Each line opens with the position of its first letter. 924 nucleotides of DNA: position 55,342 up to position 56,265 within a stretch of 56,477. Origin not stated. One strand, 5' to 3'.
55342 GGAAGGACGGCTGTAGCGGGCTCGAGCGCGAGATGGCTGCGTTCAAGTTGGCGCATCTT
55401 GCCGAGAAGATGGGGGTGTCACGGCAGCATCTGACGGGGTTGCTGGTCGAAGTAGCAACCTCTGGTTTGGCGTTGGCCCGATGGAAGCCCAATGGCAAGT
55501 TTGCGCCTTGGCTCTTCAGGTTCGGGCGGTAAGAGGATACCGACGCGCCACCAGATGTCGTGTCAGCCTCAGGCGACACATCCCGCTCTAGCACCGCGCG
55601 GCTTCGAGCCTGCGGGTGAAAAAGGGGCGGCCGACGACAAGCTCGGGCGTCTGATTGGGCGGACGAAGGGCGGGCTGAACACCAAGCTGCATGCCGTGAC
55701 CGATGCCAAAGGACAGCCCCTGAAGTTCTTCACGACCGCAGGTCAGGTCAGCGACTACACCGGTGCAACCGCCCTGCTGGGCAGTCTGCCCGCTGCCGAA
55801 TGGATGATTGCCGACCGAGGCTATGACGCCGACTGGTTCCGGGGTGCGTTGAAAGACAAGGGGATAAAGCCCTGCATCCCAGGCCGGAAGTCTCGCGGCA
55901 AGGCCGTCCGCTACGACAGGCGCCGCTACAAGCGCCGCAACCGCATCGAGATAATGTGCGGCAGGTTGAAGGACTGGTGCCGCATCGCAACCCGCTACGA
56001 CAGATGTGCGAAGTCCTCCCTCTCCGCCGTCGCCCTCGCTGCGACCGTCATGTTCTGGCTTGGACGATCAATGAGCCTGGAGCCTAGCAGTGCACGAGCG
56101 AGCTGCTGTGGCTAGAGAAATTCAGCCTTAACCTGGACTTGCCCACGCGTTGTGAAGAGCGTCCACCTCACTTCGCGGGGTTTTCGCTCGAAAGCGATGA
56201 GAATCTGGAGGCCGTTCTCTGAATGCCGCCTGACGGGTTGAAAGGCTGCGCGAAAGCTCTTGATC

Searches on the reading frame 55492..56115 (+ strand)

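Call 79: search_protein_families(library=pfam, proteins=[window:55492-56115:+], max_evalue=0.001)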
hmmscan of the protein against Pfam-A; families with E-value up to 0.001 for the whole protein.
window:55492-56115:+ (207 aa): 3 families
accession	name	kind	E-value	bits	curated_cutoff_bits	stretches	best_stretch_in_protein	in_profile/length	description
PF01609.27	DDE_Tnp_1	-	6.4e-14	52.6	23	1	62-180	36-192/200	Transposase DDE domain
PF13586.12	DDE_Tnp_1_2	-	1.9e-13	51.1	29.2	1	105-188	1-84/86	Transposase DDE domain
PF13612.12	DDE_Tnp_1_3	-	1e-07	32.5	27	1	64-166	46-148/155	Transposase DDE domain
